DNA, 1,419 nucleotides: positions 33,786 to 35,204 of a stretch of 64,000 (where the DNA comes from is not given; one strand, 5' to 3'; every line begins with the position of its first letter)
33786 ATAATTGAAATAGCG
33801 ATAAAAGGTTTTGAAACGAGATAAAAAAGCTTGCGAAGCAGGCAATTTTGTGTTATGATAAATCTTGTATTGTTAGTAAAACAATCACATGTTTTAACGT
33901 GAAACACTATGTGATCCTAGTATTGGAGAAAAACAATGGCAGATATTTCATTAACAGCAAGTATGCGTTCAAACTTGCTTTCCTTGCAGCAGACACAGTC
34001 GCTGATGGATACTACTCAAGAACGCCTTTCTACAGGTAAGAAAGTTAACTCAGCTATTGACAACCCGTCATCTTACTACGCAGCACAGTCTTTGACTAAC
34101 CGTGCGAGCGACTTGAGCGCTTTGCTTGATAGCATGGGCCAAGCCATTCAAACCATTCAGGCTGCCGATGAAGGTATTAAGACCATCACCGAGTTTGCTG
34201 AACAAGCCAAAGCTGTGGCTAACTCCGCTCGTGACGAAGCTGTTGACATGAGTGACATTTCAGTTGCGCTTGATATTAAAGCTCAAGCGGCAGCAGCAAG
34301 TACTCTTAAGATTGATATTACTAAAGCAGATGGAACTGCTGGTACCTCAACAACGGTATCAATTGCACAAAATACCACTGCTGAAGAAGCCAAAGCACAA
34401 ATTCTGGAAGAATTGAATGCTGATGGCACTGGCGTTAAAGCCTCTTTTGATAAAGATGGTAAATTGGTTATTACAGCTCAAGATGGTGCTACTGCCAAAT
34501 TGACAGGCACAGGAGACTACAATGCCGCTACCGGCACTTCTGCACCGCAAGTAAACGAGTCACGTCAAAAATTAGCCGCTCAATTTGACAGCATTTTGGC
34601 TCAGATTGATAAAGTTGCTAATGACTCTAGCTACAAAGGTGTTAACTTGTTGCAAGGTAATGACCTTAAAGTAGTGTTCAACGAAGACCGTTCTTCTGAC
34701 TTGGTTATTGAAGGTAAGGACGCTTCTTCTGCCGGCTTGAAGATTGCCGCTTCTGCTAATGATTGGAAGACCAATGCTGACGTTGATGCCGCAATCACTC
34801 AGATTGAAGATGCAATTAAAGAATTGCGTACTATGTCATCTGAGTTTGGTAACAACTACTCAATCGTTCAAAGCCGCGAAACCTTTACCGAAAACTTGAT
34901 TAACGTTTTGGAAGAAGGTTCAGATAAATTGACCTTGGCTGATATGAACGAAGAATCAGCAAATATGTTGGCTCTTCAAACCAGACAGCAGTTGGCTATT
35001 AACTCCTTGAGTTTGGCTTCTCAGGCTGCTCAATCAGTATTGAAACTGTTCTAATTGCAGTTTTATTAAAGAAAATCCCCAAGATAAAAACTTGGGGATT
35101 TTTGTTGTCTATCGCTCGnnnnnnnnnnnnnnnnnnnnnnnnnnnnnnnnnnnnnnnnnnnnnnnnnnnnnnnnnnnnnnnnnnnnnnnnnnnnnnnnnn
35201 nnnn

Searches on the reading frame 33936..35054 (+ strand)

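Call 7: search_protein_families(library=pfam, proteins=[window:33936-35054:+], max_evalue=1)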
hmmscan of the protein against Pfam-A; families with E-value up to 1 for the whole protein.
window:33936-35054:+ (372 aa): 10 families
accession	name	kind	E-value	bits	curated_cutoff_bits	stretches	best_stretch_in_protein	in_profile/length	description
PF00669.25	Flagellin_N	-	2e-14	54.3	26.6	2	10-104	7-101/139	Bacterial flagellin N-terminal helical region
PF00700.27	Flagellin_C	-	3e-10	40.7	23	1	288-372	2-86/86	Bacterial flagellin C-terminal helical region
PF07196.18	Flagellin_IN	-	2.5e-05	24.8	22.7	1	133-181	11-53/55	Flagellin hook IN motif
PF14082.12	SduA_C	-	0.0067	17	27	1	219-320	16-110/159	Shedu protein SduA, C-terminal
PF09177.16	STX6_10_61_N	-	0.042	14.8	29.4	1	16-99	13-92/99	Syntaxin 6/10/61, N-terminal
PF18938.6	aRib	-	0.06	13.6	27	1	157-191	30-64/71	Atypical Rib domain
PF05639.16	Pup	-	0.084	14.2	27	1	197-228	21-52/69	Pup-like protein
PF13208.11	TerB_N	-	0.25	11.5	25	1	285-354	109-177/207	TerB N-terminal domain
PF06600.16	DUF1140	-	0.27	12.2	25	0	264-327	36-98/99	Protein of unknown function (DUF1140)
PF22913.1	NBAS_11th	-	0.63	10.4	27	0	268-337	27-93/125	NBAS subunit of NRZ tethering complex, C-terminal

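Call 8: search_protein_families(library=ncbifam, proteins=[window:33936-35054:+], max_evalue=1)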
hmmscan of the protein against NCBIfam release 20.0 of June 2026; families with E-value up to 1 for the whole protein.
window:33936-35054:+ (372 aa): 19 families
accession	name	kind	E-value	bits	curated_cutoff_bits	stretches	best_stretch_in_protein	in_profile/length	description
NF009330.0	PRK12688.1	subfamily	1.3e-74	252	614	2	126-371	502-750/752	flagellin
NF011295.0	PRK14708.1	subfamily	3.6e-69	233.9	1384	2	125-371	637-886/888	flagellin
NF009329.0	PRK12687.1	subfamily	1.3e-18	67.5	311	2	261-372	201-312/313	flagellin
NF009444.0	PRK12802.1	equivalog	3.8e-11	43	332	2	207-371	106-280/282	flagellin domain-containing protein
NF010116.0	PRK13589.1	subfamily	1.8e-06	27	983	3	23-94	24-95/576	flagellin A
NF006264.0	PRK08411.1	subfamily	2.7e-06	26.4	729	2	23-95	24-96/572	flagellin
NF038071.1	lat_flg_LafA_2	exception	4.5e-06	26.2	365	2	16-107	17-108/284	lateral flagellin LafA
TIGR02550.1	flagell_flgL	equivalog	5.1e-05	22.8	127.2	1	11-107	9-105/387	flagellar hook-associated protein FlgL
NF005187.0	PRK06663.1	equivalog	6.8e-05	21.8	337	1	4-133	4-133/419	flagellar hook-associated protein 3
NF010115.0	PRK13588.1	subfamily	7e-05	22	503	3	9-87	11-88/514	flagellin B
NF009234.0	PRK12584.1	equivalog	0.00023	20.4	752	1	19-95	20-96/510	flagellin A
NF009449.0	PRK12807.1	subfamily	0.00074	19.2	347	1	9-96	9-95/287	flagellin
NF005294.0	PRK06819.1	subfamily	0.0032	17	387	0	17-59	18-60/376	FliC/FljB family flagellin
NF009450.0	PRK12808.1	equivalog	0.0086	15.7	476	1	9-96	9-95/476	flagellin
NF006468.0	PRK08869.1-3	subfamily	0.037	13.1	436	1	17-90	18-91/378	polar flagellin E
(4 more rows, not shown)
